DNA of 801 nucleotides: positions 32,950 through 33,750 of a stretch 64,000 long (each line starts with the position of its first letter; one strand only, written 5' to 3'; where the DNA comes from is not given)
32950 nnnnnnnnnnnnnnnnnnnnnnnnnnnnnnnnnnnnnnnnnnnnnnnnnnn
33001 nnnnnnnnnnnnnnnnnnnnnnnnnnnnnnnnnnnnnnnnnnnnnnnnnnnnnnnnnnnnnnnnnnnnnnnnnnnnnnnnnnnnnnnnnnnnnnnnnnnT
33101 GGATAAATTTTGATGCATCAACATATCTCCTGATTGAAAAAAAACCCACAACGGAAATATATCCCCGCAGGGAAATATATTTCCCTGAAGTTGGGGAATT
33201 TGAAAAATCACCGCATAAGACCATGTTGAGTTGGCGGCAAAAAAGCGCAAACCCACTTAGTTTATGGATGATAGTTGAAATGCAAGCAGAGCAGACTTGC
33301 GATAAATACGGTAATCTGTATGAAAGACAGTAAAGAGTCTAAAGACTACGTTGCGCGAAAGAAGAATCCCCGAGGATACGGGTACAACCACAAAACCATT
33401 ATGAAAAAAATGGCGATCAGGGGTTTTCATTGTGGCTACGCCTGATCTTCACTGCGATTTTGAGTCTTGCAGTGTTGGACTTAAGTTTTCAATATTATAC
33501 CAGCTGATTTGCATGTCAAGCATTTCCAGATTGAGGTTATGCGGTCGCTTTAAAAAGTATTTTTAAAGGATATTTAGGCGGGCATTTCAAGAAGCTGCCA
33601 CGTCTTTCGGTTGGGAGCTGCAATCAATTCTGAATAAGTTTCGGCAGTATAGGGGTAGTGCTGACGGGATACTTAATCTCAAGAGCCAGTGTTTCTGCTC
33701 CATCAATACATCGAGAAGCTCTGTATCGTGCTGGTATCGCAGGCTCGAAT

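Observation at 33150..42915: Family of related palindromic hairpin elements placed immediately upstream of the RBS of successive small ICE core genes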

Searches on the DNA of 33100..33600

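Call 94: search_rna_families(source=window, start=33100, end=33600, threshold=evalue, max_evalue=5)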
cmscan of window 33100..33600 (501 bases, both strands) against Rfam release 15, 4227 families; matches with E-value up to 5: 3.
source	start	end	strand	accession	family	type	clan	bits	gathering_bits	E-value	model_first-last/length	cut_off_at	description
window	33149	33243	-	RF00025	Telomerase-cil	Gene;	CL00004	21.4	52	0.47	1-165/165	no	Ciliate telomerase RNA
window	33546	33578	+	RF03027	RT-6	Gene; sRNA;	-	15.4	46.7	0.94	1-75/75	no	RT-6 RNA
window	33349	33365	+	RF01111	SBWMV2_UPD-PKk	Cis-reg;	-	14.9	35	4.8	1-21/21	no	Pseudoknot of upstream pseudoknot domain (UPD) of the 3'UTR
